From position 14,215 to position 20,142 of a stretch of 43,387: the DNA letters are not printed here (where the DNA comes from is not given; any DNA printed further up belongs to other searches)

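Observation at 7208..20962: Self-contained FAS-II-like operon with its own ACP, PPTase and carboxylase, ending in two lipid acyltransferases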

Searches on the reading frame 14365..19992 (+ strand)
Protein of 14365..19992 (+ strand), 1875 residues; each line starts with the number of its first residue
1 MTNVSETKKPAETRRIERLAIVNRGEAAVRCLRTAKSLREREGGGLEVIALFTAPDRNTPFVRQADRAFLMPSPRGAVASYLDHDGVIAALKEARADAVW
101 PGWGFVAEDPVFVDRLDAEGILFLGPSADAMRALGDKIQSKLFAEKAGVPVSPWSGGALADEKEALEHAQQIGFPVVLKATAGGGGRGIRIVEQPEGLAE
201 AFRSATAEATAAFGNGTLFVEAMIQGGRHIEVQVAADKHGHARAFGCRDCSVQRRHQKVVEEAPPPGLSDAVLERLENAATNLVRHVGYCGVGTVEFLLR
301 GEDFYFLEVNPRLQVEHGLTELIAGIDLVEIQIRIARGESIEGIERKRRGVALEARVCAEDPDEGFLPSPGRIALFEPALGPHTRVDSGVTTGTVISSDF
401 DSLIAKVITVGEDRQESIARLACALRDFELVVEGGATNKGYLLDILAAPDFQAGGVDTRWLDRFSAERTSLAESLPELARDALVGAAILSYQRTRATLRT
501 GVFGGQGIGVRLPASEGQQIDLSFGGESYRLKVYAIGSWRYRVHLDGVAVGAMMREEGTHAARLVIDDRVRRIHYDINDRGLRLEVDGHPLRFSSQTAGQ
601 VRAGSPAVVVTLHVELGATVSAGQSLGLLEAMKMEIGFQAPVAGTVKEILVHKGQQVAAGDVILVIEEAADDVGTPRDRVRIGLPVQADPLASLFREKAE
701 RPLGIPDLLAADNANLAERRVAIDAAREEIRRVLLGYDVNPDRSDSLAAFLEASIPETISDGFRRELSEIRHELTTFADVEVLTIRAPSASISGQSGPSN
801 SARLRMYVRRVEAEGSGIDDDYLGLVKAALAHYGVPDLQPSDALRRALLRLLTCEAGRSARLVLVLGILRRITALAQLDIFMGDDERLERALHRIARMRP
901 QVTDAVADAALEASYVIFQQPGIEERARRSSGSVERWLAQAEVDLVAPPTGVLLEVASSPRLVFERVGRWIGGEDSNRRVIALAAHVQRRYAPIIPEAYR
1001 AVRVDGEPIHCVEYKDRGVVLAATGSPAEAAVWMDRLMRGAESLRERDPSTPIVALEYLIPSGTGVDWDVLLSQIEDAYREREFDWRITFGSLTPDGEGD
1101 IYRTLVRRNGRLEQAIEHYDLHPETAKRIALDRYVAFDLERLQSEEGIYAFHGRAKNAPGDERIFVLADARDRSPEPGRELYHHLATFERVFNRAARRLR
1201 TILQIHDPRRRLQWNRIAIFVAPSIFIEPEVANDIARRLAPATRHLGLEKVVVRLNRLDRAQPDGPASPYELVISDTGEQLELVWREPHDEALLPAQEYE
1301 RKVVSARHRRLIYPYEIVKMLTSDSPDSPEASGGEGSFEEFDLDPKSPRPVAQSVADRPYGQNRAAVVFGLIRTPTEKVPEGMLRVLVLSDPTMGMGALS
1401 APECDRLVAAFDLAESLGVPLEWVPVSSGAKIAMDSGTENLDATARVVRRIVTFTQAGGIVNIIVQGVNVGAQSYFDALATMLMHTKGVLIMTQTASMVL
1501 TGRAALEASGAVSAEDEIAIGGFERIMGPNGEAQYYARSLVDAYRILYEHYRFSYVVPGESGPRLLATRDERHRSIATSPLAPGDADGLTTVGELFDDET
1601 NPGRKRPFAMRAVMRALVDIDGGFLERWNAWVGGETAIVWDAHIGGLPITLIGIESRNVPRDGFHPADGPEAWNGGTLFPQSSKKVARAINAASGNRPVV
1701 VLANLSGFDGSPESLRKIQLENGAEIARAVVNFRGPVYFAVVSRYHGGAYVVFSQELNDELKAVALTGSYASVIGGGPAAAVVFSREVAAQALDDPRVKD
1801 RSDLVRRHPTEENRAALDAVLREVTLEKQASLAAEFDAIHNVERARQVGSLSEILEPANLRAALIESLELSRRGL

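Call 7: search_solved_structures(query=window:14365-19992:+, max_evalue=1e-10)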
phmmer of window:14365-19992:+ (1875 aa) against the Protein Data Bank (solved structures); distinct sequences matched with E-value up to 1e-10: 96 (the best 60 are shown).
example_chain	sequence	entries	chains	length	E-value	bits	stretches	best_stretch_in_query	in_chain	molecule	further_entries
9tps_G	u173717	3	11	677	4.8e-112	378.6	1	17-669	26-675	Biotin carboxylase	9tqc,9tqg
3u9s_A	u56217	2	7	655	2.7e-110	372.8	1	13-668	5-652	Methylcrotonyl-CoA carboxylase, alpha-subunit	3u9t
7ybu_A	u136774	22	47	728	2.6e-108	366.3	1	14-666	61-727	Propionyl-CoA carboxylase alpha chain, mitochondrial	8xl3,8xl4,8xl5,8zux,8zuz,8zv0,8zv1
9wkr_A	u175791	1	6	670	3.4e-108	365.9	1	15-666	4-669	Propionyl-CoA carboxylase alpha chain, mitochondrial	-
8j4z_E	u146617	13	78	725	1.5e-107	363.8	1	11-670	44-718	Methylcrotonoyl-CoA carboxylase subunit alpha, mitochondrial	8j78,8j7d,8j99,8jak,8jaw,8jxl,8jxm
9eb7_A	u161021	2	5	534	1.8e-107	363.5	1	8-467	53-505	Biotin carboxylase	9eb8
8zuy_A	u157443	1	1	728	2.7e-107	362.9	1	14-666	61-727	Propionyl-CoA carboxylase alpha chain, mitochondrial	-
4hnt_A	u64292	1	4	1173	3.6e-107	362.5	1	11-463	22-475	Pyruvate carboxylase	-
3bg5_A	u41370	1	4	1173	9.1e-107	361.1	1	11-463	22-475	Pyruvate carboxylase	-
4hnu_A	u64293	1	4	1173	1.7e-106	360.3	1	11-463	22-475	Pyruvate carboxylase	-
3ho8_A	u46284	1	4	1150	3.1e-106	359.4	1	14-463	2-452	Pyruvate carboxylase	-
3hbl_A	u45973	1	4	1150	3.1e-106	359.4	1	14-463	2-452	Pyruvate carboxylase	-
3hb9_A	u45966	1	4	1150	3.1e-106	359.4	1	14-463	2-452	Pyruvate carboxylase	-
8hz4_A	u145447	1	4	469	3.8e-106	359.1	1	18-475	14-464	Biotin carboxylase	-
4hnv_A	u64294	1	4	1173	4.2e-106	358.9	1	11-463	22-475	Pyruvate carboxylase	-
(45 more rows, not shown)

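Call 8: search_protein_families(library=pfam, proteins=[window:14365-19992:+])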
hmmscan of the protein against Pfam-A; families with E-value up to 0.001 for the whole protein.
window:14365-19992:+ (1875 aa): 10 families
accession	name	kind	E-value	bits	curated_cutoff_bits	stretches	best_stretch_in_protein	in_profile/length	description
PF02786.22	CPSase_L_D2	-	2.5e-64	217.1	19.8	1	136-342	1-209/211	Carbamoyl-phosphate synthase L chain, ATP binding domain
PF01039.27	Carboxyl_trans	-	1.2e-32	113.6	22.3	1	1381-1871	55-478/493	Carboxyl transferase domain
PF02785.25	Biotin_carb_C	-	6.3e-31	107.1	32.4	1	354-462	1-107/108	Biotin carboxylase C-terminal domain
PF00289.28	Biotin_carb_N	-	2.9e-30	105.4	25.5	1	16-131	2-110/110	Biotin carboxylase, N-terminal domain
PF02222.28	ATP-grasp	-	1.5e-15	57.7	27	1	143-312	2-162/179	ATP-grasp domain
PF00364.28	Biotin_lipoyl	-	3.3e-15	56.1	22.1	1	600-666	2-73/73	Biotin-requiring enzyme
PF13533.13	Biotin_lipoyl_2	-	8e-11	41.9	29.8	1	639-667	4-32/32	Biotin-lipoyl like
PF07478.18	Dala_Dala_lig_C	-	4.5e-07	30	24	1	145-311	3-174/204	D-ala D-ala ligase C-terminus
PF02655.19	ATP-grasp_3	-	7.3e-07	29.9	23.2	1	136-314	3-158/160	ATP-grasp domain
PF13437.12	HlyD_3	-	0.00022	22.4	22.2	0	639-668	3-32/106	HlyD family secretion protein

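Call 9: search_protein_families(library=ncbifam, proteins=[window:14365-19992:+])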
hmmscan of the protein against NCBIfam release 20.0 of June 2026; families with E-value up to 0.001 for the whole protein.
window:14365-19992:+ (1875 aa): 51 families (the best 25 are shown)
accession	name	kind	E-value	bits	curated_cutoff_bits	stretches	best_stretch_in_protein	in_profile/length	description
NF009554.0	PRK12999.1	equivalog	1.7e-159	532.9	965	2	14-463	3-454/1147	pyruvate carboxylase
TIGR02712.1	urea_carbox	equivalog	2.9e-139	465.8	1303.85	2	18-470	3-448/1201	urea carboxylase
TIGR01235.1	pyruv_carbox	equivalog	5e-139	464.7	1114.45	2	21-463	4-450/1143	pyruvate carboxylase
NF006367.0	PRK08591.1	subfamily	4.6e-137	457.4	597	1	16-467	2-447/451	acetyl-CoA carboxylase biotin carboxylase subunit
TIGR00514.1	accC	equivalog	2.1e-132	442.2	626.5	1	16-466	2-446/449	acetyl-CoA carboxylase biotin carboxylase subunit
NF006406.0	PRK08654.1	equivalog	3.1e-129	431.7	739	1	17-464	3-443/499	acetyl-CoA carboxylase biotin carboxylase subunit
NF009471.0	PRK12833.1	equivalog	6.1e-122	407.5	686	1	13-470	2-453/467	acetyl-CoA carboxylase biotin carboxylase subunit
NF006286.0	PRK08462.1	equivalog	5.8e-120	401.2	740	1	14-463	2-443/445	acetyl-CoA carboxylase biotin carboxylase subunit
NF005525.0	PRK07178.1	equivalog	6.3e-117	391.1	768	1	16-475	2-452/471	acetyl-CoA carboxylase biotin carboxylase subunit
NF004085.0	PRK05586.1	equivalog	2.3e-113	379.4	723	1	17-463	3-443/448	acetyl-CoA carboxylase biotin carboxylase subunit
NF006287.0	PRK08463.1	equivalog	3.2e-110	369.2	775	1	16-463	2-443/479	acetyl-CoA carboxylase subunit A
NF006766.0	PRK09288.1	equivalog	2.5e-18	66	339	1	77-314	57-286/396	formate-dependent phosphoribosylglycinamide formyltransferase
TIGR01142.1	purT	equivalog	6.5e-17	61.5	502.15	1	75-344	42-303/380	phosphoribosylglycinamide formyltransferase 2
NF004679.0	PRK06019.1-5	equivalog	1.3e-16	60.4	326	1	124-312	87-267/376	5-(carboxyamino)imidazole ribonucleotide synthase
TIGR01369.1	CPSaseII_lrg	equivalog_domain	2.7e-14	51.8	1027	1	113-345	646-873/1052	carbamoyl-phosphate synthase (glutamine-hydrolyzing) large subunit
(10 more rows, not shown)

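Call 11: find_homologous_proteins(query=window:14365-19992:+, max_evalue=1e-20)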
Query window:14365-19992:+ (1875 aa): 7201 proteins with E <= 1e-20 among 8000 candidates; the best 120 are listed.
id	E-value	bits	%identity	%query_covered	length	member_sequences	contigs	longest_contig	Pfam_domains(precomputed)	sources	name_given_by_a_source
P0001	0.0e+0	3862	93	100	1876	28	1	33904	PF01039.28,PF02786.23,PF00364.29,PF00289.29,PF02222.28,PF02655.20,PF25917.1,PF07478.19,PF02785.26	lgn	-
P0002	0.0e+0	3689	88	100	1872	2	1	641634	PF01039.28,PF02786.23,PF00364.29,PF00289.29,PF02222.28,PF02655.20,PF25917.1,PF07478.19,PF02785.26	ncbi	ncbi:MAG: carboxyl transferase domain-containing protein [Myxococcota bacterium]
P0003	0.0e+0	3330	80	99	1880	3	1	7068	PF25973.1,PF01039.28,PF02786.23,PF00364.29,PF00289.29,PF02222.28,PF02655.20,PF25919.1,PF07478.19,PF02785.26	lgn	-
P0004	0.0e+0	3316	79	100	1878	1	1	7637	PF25973.1,PF01039.28,PF02786.23,PF00364.29,PF00289.29,PF02222.28,PF25917.1,PF07478.19,PF02785.26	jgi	jgi:acetyl/propionyl-CoA carboxylase alpha subunit/acetyl-CoA carboxylase carboxyltransferase compon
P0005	0.0e+0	3309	79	100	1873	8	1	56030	PF01039.28,PF02786.23,PF00364.29,PF00289.29,PF02222.28,PF02655.20,PF07478.19,PF02785.26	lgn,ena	-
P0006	0.0e+0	3306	79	100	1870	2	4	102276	PF01039.28,PF02786.23,PF00364.29,PF00289.29,PF02222.28,PF07478.19,PF02785.26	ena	-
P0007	0.0e+0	3303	79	100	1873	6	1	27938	PF01039.28,PF02786.23,PF00364.29,PF00289.29,PF02222.28,PF02655.20,PF07478.19,PF02785.26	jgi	-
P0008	0.0e+0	3299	79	99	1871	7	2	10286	PF01039.28,PF02786.23,PF00364.29,PF00289.29,PF02222.28,PF02655.20,PF07478.19,PF02785.26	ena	-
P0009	0.0e+0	3294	79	100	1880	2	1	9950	PF25973.1,PF01039.28,PF02786.23,PF00364.29,PF00289.29,PF02222.28,PF02655.20,PF07478.19,PF02785.26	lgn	-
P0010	0.0e+0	3293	79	99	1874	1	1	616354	PF25973.1,PF01039.28,PF02786.23,PF00364.29,PF00289.29,PF02222.28,PF02655.20,PF25919.1,PF07478.19,PF02785.26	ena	-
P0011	0.0e+0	3292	79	99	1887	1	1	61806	PF01039.28,PF02786.23,PF00364.29,PF00289.29,PF02222.28,PF02655.20,PF07478.19,PF02785.26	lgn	-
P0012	0.0e+0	3288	78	99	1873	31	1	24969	PF01039.28,PF02786.23,PF00364.29,PF00289.29,PF02222.28,PF02655.20,PF07478.19,PF02785.26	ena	-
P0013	0.0e+0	3288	78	100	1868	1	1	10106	PF01039.28,PF02786.23,PF00364.29,PF00289.29,PF02222.28,PF02655.20,PF25917.1,PF07478.19,PF02785.26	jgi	-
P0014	0.0e+0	3280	78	100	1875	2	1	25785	PF25973.1,PF01039.28,PF02786.23,PF00364.29,PF08326.18,PF00289.29,PF02222.28,PF02655.20,PF25919.1,PF07478.19,PF02785.26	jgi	-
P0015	0.0e+0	3276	80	99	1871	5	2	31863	PF01039.28,PF02786.23,PF00364.29,PF00289.29,PF02222.28,PF02655.20,PF07478.19,PF02785.26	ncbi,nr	ncbi:MAG: ATP-grasp domain-containing protein [Deltaproteobacteria bacterium]|nr:ATP-grasp domain-co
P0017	0.0e+0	3270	80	99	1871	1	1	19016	PF25973.1,PF01039.28,PF02786.23,PF00364.29,PF00289.29,PF02222.28,PF02655.20,PF07478.19,PF02785.26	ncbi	-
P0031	0.0e+0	3227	77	99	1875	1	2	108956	PF25973.1,PF01039.28,PF02786.23,PF00364.29,PF00289.29,PF02222.28,PF02655.20,PF02785.26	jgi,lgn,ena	-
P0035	0.0e+0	3207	77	99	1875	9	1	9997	PF01039.28,PF02786.23,PF00364.29,PF00289.29,PF02222.28,PF02655.20,PF07478.19,PF02785.26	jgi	jgi:acetyl/propionyl-CoA carboxylase alpha subunit/acetyl-CoA carboxylase carboxyltransferase compon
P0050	0.0e+0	3144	76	99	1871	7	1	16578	PF01039.28,PF02786.23,PF00364.29,PF00289.29,PF02222.28,PF02655.20,PF07478.19,PF02785.26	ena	-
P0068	0.0e+0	2483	64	99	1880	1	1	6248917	PF01039.28,PF02786.23,PF00364.29,PF00289.29,PF02222.28,PF02655.20,PF25917.1,PF07478.19,PF02785.26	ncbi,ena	-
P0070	0.0e+0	2469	63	99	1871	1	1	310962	PF01039.28,PF02786.23,PF00364.29,PF08326.18,PF00289.29,PF02222.28,PF02655.20,PF25919.1,PF25917.1,PF07478.19,PF02785.26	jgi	-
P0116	0.0e+0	2343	60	99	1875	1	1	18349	PF25973.1,PF01039.28,PF02786.23,PF00364.29,PF08326.18,PF00289.29,PF02222.28,PF02655.20,PF25917.1,PF07478.19,PF02785.26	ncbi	-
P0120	0.0e+0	2327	60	99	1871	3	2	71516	PF25973.1,PF01039.28,PF08326.18,PF00289.29,PF02222.28,PF02655.20,PF25919.1,PF25917.1,PF07478.19,PF02785.26,PF02786.23,PF00364.29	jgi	jgi:acetyl/propionyl-CoA carboxylase alpha subunit/acetyl-CoA carboxylase carboxyltransferase compon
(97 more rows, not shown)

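Call 12: find_encoding_contigs(protein=P0068, flank=10000, max_places=3)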
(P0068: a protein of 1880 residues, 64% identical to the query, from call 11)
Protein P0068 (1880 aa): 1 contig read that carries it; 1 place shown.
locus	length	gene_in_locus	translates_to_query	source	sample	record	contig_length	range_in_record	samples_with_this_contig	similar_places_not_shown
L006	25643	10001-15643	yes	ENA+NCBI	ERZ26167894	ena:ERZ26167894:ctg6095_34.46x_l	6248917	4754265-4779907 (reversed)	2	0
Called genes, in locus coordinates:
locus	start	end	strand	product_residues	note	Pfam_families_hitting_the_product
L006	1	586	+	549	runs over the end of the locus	PF02776:TPP_enzyme_N, PF00205:TPP_enzyme_M, PF02775:TPP_enzyme_C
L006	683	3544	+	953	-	PF00929:RNase_T, PF00270:DEAD (faint), PF13307:Helicase_C_2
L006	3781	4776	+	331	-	PF00108:Thiolase_N (weak), PF08545:ACP_syn_III, PF08541:ACP_syn_III_C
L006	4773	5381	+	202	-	PF07977:FabA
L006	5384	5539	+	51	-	-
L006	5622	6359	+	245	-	PF00106:adh_short, PF23441:SDR (weak), PF01370:Epimerase (weak), PF08659:KR, PF13460:NAD_binding_10 (faint), PF13561:adh_short_C2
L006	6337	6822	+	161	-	PF22817:ApeP-like (weak), PF07977:FabA, PF22818:ApeI-like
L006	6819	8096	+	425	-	PF00109:ketoacyl-synt, PF02801:Ketoacyl-synt_C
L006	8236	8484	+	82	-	PF00550:PP-binding (weak)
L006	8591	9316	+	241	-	PF01553:Acyltransferase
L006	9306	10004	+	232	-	PF01648:ACPS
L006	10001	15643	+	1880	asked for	PF00289:Biotin_carb_N, PF02222:ATP-grasp, PF02655:ATP-grasp_3 (faint), PF02786:CPSase_L_D2, PF07478:Dala_Dala_lig_C, PF02785:Biotin_carb_C, PF00364:Biotin_lipoyl, PF01039:Carboxyl_trans, +1 more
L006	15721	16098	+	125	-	PF02152:FolB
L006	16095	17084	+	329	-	PF03279:Lip_A_acyltrans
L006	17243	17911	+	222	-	PF14346:DUF4398 (weak), PF06347:SH3_4, PF08239:SH3_3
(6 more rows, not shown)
